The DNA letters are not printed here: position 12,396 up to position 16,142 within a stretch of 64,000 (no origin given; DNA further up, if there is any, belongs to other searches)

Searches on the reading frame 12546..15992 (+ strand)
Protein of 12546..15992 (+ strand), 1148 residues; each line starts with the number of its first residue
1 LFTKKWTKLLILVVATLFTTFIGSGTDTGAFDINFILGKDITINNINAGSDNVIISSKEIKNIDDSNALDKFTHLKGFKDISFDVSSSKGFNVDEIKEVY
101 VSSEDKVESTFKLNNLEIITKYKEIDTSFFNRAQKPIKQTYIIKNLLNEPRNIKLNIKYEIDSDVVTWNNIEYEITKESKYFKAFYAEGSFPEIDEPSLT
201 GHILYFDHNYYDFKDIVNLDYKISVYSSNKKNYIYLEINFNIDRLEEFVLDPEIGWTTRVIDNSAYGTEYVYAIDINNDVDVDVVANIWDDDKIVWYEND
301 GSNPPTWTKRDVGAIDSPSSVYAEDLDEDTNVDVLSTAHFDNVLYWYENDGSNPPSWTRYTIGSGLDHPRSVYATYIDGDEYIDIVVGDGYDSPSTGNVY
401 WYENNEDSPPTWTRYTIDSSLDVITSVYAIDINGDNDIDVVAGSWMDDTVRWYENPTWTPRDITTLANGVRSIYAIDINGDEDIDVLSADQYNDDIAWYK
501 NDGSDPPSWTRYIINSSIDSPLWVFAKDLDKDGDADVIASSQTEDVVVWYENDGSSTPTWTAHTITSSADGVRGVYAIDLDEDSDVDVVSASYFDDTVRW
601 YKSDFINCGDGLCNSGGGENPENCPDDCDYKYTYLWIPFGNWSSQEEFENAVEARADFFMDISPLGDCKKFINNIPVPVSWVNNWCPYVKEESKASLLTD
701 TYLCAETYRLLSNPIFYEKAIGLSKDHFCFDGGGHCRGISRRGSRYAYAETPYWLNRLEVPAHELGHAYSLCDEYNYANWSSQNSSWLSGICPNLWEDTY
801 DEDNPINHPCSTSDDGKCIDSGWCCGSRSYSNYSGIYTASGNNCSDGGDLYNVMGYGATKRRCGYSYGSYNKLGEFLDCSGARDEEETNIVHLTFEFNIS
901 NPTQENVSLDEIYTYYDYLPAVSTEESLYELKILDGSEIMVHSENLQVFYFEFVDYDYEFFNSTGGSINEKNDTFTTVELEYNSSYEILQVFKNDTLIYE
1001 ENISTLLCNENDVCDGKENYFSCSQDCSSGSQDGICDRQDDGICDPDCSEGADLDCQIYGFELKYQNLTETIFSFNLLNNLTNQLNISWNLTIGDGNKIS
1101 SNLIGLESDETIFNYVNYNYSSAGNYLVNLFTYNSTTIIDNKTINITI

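Call 85: search_protein_families(library=pfam, proteins=[window:12546-15992:+], max_evalue=0.0001)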
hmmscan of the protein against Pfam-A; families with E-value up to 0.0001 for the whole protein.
window:12546-15992:+ (1148 aa): 2 families
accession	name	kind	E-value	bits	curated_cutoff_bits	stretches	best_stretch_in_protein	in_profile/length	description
PF13517.12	FG-GAP_3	-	4.2e-30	104.6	26.9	5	528-589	1-60/61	FG-GAP-like repeat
PF22301.2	AUDH_beta_propeller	-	6.4e-07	29.8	27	0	345-464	5-132/179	Aldos-2-ulose dehydratase, beta-propeller domain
